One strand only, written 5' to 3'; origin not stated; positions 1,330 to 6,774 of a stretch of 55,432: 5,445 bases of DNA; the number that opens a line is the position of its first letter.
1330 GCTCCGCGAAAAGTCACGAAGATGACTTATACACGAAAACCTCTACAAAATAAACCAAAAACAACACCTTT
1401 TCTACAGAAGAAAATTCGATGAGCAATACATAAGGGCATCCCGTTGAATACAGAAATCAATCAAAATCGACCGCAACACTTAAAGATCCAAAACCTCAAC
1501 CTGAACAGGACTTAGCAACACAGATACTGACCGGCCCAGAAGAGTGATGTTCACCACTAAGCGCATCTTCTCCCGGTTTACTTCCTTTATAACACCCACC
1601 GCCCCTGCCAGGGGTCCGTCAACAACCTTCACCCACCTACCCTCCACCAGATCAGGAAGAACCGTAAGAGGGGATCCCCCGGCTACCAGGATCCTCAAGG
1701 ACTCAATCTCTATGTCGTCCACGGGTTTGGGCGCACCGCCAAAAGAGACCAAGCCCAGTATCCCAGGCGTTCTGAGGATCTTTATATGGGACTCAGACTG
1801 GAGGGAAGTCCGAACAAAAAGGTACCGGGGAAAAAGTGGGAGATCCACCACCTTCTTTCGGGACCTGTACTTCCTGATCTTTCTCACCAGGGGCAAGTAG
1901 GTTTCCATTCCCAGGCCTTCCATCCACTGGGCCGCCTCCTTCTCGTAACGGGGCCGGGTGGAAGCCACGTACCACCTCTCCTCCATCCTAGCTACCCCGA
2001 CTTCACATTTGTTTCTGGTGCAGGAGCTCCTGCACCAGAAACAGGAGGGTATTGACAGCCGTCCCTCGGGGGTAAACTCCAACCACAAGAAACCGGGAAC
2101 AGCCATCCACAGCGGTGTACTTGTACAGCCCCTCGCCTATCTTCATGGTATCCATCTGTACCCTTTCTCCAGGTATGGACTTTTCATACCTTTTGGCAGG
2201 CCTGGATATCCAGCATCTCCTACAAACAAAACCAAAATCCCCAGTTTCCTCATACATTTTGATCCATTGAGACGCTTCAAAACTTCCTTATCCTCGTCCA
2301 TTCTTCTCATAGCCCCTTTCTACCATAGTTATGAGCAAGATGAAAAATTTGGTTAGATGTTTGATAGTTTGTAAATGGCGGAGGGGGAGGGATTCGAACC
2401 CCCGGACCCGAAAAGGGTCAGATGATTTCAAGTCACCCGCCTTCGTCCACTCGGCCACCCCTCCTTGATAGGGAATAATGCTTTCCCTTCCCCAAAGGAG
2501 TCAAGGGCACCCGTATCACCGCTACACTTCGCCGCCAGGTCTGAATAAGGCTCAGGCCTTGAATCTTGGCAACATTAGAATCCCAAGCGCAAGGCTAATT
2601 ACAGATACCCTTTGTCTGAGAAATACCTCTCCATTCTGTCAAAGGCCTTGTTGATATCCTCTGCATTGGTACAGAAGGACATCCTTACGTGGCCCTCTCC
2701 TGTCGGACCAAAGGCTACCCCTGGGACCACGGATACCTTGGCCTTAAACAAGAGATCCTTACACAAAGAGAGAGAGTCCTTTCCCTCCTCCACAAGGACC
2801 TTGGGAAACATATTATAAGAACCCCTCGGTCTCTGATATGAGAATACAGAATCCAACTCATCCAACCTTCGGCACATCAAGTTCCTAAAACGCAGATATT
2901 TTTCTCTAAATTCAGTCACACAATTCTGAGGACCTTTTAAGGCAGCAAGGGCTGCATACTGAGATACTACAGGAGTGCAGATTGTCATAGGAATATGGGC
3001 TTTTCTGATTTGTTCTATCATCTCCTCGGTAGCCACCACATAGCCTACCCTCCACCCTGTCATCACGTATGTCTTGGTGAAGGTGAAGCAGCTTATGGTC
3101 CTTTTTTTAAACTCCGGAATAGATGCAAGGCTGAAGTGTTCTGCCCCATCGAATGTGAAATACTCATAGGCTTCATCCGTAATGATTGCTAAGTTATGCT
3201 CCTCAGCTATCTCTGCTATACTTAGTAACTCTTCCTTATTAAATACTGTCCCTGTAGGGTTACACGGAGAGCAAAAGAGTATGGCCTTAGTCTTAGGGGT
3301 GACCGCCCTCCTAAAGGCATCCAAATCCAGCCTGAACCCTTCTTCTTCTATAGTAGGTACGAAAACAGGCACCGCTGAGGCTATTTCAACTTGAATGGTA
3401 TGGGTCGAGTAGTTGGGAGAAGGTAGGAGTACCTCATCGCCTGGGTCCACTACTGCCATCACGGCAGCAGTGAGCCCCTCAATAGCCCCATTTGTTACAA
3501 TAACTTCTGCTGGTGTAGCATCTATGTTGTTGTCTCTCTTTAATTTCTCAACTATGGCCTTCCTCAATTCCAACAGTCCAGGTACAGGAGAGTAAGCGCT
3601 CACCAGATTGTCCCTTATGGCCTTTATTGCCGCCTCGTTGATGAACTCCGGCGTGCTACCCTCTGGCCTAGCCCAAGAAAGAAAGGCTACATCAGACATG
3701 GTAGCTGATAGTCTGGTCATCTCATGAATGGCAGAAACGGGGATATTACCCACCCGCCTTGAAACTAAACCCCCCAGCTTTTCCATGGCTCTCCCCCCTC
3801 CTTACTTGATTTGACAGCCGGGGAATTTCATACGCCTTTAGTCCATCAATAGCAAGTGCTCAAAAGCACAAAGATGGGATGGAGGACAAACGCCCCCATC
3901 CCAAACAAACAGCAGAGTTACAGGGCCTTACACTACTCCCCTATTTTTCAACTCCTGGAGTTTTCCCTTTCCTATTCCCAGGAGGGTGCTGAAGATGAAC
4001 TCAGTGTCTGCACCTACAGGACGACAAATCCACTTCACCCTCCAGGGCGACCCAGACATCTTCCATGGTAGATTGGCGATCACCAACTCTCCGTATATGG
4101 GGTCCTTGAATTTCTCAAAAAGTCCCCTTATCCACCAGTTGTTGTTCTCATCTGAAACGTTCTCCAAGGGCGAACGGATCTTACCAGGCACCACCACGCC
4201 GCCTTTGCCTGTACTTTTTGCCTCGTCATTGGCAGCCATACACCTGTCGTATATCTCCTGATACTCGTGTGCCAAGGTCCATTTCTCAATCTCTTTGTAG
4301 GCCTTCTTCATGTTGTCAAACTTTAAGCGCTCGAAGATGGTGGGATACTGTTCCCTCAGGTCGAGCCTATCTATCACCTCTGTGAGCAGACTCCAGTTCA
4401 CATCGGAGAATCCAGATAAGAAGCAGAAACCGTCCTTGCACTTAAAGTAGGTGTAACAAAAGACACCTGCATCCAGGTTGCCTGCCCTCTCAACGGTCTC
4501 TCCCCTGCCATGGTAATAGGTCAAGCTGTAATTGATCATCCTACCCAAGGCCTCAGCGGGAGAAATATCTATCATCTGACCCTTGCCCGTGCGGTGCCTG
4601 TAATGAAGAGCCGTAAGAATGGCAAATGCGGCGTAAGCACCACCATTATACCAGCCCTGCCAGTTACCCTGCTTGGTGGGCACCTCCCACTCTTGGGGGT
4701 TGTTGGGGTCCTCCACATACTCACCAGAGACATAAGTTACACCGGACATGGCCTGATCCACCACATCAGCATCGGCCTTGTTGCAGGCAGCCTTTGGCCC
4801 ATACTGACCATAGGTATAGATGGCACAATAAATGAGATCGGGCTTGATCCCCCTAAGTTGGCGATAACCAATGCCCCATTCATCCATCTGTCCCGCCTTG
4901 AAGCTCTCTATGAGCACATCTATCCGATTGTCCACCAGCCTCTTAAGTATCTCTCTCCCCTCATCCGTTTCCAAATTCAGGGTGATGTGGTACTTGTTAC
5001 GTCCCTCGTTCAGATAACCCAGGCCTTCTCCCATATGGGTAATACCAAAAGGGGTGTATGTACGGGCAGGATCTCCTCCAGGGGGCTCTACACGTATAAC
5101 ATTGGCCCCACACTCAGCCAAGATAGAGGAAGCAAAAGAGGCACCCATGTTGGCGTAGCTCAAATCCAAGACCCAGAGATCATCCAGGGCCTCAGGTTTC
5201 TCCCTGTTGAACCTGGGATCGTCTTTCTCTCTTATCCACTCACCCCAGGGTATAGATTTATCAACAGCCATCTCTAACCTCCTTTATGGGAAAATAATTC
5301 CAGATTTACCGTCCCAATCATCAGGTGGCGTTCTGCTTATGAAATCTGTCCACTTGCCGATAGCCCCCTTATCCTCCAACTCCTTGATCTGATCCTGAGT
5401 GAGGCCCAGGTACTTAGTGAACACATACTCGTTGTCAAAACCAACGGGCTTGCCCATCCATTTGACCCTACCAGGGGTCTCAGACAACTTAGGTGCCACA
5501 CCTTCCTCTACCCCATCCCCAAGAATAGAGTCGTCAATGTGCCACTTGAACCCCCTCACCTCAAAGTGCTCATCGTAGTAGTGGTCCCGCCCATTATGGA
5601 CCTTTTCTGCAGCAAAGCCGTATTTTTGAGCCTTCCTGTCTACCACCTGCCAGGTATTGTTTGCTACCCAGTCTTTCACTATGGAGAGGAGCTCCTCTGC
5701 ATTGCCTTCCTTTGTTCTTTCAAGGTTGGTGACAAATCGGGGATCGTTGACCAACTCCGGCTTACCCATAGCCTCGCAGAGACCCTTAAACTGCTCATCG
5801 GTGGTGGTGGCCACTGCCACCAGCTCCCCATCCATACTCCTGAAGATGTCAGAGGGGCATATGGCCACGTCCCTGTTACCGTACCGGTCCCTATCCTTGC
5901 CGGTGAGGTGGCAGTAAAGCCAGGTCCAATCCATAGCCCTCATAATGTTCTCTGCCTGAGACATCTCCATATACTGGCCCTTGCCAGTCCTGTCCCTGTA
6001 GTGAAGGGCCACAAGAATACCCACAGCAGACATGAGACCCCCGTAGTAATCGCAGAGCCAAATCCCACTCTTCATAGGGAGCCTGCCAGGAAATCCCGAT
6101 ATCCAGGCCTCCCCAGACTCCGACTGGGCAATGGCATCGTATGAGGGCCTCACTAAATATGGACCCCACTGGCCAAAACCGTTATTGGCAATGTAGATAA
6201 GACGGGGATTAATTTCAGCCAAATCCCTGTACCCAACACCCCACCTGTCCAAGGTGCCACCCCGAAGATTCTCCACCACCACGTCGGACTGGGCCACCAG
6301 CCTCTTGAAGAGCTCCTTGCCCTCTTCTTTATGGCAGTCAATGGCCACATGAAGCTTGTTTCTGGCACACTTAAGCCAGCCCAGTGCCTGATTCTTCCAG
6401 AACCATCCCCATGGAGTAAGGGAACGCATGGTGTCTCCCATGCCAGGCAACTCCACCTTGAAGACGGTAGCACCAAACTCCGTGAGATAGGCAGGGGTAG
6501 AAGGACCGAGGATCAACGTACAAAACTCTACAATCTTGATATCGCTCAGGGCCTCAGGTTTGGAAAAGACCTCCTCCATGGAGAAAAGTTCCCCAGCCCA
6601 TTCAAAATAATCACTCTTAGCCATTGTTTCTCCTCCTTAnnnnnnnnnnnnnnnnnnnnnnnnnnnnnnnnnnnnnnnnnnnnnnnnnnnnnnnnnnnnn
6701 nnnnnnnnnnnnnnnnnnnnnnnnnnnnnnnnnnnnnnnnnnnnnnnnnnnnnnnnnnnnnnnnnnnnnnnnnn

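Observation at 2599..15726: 13-kb TetR-headed cluster that looks like an uncharacterised CoA-dependent acid/aldehyde pathway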

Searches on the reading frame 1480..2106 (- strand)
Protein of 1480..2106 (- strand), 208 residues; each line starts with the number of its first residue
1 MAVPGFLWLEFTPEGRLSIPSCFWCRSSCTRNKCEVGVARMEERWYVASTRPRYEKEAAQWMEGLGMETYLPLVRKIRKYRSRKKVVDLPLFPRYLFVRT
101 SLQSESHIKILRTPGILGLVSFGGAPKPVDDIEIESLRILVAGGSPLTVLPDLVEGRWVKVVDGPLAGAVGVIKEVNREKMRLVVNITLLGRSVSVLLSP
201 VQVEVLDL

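Call 7: search_protein_families(library=pfam, proteins=[window:1480-2106:-])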
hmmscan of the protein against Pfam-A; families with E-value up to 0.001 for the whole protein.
window:1480-2106:- (208 aa): 2 families
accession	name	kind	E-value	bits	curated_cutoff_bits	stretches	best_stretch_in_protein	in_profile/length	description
PF02357.24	NusG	-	1.6e-20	73.8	22.2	1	44-138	2-93/93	Transcription termination factor nusG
PF00467.35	KOW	-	6.6e-07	29.3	22.3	1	155-180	1-26/32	KOW motif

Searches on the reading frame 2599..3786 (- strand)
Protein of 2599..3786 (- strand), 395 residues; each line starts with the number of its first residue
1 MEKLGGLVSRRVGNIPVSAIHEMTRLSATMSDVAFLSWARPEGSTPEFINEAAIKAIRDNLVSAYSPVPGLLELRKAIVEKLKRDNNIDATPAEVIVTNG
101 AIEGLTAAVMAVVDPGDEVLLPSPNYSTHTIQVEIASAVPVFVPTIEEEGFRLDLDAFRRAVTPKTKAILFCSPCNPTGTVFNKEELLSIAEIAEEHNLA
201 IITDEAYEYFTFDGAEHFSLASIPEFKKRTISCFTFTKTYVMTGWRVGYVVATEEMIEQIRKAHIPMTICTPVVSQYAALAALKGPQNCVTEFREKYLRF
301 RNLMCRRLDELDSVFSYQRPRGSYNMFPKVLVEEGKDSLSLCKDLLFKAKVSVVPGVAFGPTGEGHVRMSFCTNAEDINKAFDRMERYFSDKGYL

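Call 7: search_protein_families(library=pfam, proteins=[window:2599-3786:-])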
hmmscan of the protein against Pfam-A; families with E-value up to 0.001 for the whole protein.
window:2599-3786:- (395 aa): 4 families
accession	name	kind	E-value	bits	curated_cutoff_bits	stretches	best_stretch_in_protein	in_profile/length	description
PF00155.27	Aminotran_1_2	-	1.3e-64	219.1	19.7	1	45-384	18-360/361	Aminotransferase class I and II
PF01041.23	DegT_DnrJ_EryC1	-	1.1e-12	48.4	19.8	1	94-258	41-192/360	DegT/DnrJ/EryC1/StrS aminotransferase family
PF00266.25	Aminotran_5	-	6.4e-07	29.1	21.5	1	88-206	56-177/371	Aminotransferase class-V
PF01053.26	Cys_Met_Meta_PP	-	1.3e-06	27.7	27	1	97-206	72-175/381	Cys/Met metabolism PLP-dependent enzyme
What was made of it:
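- Checked: | Class I/II aminotransferase | 3786..2599 | Pfam Aminotran_1_2 (call 7) |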

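Call 59: search_protein_families(library=ncbifam, proteins=[window:2599-3786:-], max_evalue=0.00001)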
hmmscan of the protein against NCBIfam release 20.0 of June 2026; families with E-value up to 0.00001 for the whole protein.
window:2599-3786:- (395 aa): 81 families (the best 25 are shown)
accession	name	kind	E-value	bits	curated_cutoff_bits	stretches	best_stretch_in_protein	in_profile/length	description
NF041364.1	GntC_guanitoxin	equivalog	8.2e-96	321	415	1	36-387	3-355/356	guanitoxin biosynthesis PLP-dependent (S)-gamma-hydroxy-L-arginine cyclodehydratase GntC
NF005816.0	PRK07682.1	equivalog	1.8e-91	306.7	620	1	8-391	6-385/390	aminotransferase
NF005817.0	PRK07683.1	equivalog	9.4e-88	294.5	575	1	7-392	4-384/387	aminotransferase A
NF041091.1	asp_aminotase_Arch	equivalog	7.6e-87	291.6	550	1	24-389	20-375/376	aspartate aminotransferase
NF004975.0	PRK06348.1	equivalog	4.6e-82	276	549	1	10-387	8-381/384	pyridoxal phosphate-dependent aminotransferase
NF006230.0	PRK08363.1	equivalog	3.9e-81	272.9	534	1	45-391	47-394/398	alanine aminotransferase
NF004621.0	PRK05957.1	equivalog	7.7e-80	268.5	498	1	48-387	44-381/389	pyridoxal phosphate-dependent aminotransferase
NF005855.0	PRK07777.1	equivalog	1.1e-78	265.3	553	1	12-388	10-387/391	pyridoxal phosphate-dependent aminotransferase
NF004770.0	PRK06108.1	subfamily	1.1e-78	264.8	422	1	8-391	13-394/396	pyridoxal phosphate-dependent aminotransferase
NF005588.0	PRK07309.1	equivalog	1.6e-78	264.3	576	1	10-391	9-388/391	pyridoxal phosphate-dependent aminotransferase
NF006229.0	PRK08361.1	equivalog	1.5e-76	258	624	1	7-390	9-389/391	aspartate aminotransferase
NF006488.0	PRK08912.1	equivalog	7.5e-73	245.7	498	1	14-390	10-385/387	aminotransferase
NF005744.0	PRK07568.1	subfamily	5.1e-67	226.4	389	1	8-385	3-386/398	pyridoxal phosphate-dependent aminotransferase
NF006756.0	PRK09276.1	subfamily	1.4e-66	225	507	1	26-387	26-384/387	LL-diaminopimelate aminotransferase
TIGR03540.1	DapC_direct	equivalog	7.1e-66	222.7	593.25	1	27-387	25-382/383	LL-diaminopimelate aminotransferase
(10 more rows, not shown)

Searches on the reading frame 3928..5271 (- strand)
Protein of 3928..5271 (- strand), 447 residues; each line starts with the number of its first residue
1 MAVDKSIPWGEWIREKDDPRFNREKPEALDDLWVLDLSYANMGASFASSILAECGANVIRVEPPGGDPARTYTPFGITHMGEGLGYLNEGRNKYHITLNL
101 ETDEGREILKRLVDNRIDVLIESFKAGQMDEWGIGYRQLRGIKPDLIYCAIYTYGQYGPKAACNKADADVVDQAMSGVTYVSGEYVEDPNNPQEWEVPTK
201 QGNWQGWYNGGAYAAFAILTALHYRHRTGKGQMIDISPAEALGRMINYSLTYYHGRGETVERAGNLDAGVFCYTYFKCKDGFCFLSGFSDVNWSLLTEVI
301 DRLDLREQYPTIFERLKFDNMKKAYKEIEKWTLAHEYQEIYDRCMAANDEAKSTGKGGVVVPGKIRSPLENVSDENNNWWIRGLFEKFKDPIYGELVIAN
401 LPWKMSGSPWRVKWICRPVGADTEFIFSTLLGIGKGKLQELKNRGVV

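Call 3: search_protein_families(library=pfam, proteins=[window:3928-5271:-])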
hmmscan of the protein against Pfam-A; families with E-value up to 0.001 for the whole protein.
window:3928-5271:- (447 aa): 1 family
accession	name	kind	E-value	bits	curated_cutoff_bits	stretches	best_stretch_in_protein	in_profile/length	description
PF02515.22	CoA_transf_3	-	7.7e-86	288.9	23.3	1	29-423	1-366/366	CoA-transferase family III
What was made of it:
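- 3928..5271 (-): Family III CoA-transferase, beta-type, pair 2. Pfam, 288.9 bits (call 3).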

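Call 4: search_protein_families(library=ncbifam, proteins=[window:3928-5271:-])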
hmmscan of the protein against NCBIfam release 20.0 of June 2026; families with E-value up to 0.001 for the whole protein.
window:3928-5271:- (447 aa): 7 families
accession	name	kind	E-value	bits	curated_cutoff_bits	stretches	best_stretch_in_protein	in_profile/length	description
NF041294.1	Scnl_mescCoAtase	equivalog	1.4e-53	182.4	700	1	28-343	3-309/381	succinyl-CoA:mesaconate CoA-transferase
NF052585.1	SucGlutTfsCaiB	equivalog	3.6e-37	127.9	750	1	25-342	4-313/394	succinate--glutarate CoA-transferase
NF008511.0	PRK11430.1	equivalog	4.9e-33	114.8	522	1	27-330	8-296/381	CoA:oxalate CoA-transferase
NF003809.0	PRK05398.1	subfamily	1e-31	110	442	1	27-447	3-416/416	formyl-CoA transferase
TIGR03253.1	oxalate_frc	equivalog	4.6e-31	107.9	504.2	1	28-447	3-416/416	formyl-CoA transferase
NF002914.1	PRK03525.1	equivalog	2.1e-26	92.8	413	1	30-344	11-308/400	L-carnitine CoA-transferase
TIGR04253.1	mesacon_CoA_iso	equivalog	2.5e-07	30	725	1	40-447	13-400/403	2-methylfumaryl-CoA isomerase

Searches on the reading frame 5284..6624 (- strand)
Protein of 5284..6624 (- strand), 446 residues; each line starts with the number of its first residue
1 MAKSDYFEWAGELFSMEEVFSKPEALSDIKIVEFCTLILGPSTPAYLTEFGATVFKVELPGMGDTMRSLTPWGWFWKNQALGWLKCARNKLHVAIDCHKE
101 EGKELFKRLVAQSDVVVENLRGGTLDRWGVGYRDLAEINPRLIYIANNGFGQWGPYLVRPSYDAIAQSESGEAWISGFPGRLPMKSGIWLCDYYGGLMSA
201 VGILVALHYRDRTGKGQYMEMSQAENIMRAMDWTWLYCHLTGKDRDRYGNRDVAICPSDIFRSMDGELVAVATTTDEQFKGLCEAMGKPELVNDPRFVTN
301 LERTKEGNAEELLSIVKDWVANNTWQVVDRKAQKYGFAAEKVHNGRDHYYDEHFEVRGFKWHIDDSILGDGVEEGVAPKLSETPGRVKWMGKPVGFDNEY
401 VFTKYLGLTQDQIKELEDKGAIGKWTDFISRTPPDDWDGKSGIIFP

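Call 3: search_protein_families(library=pfam, proteins=[window:5284-6624:-])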
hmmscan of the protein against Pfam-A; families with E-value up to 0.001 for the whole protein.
window:5284-6624:- (446 aa): 1 family
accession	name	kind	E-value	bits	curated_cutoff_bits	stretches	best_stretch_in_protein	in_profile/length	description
PF02515.22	CoA_transf_3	-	6e-103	345.2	23.3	1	26-397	1-365/366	CoA-transferase family III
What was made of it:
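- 5284..6624 (-): Family III CoA-transferase, alpha-type, pair 2. Pfam, 345.2 bits (call 3).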

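Call 4: search_protein_families(library=ncbifam, proteins=[window:5284-6624:-])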
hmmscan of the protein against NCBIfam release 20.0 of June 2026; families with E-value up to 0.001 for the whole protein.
window:5284-6624:- (446 aa): 7 families
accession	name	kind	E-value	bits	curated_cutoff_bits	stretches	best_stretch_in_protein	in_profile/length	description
NF041294.1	Scnl_mescCoAtase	equivalog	3.3e-57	194.3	700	1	25-386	3-364/381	succinyl-CoA:mesaconate CoA-transferase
NF052585.1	SucGlutTfsCaiB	equivalog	1.4e-55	188.5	750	1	22-366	4-349/394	succinate--glutarate CoA-transferase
NF008511.0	PRK11430.1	equivalog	6.4e-55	186.8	522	1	30-307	14-287/381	CoA:oxalate CoA-transferase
NF003809.0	PRK05398.1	subfamily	6.4e-51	173.2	442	2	24-228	3-205/416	formyl-CoA transferase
TIGR03253.1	oxalate_frc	equivalog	1.4e-48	165.6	504.2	2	25-227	3-203/416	formyl-CoA transferase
NF002914.1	PRK03525.1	equivalog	6.2e-39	134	413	1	25-422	9-397/400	L-carnitine CoA-transferase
TIGR04253.1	mesacon_CoA_iso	equivalog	1.9e-08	33.7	725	1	26-327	3-303/403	2-methylfumaryl-CoA isomerase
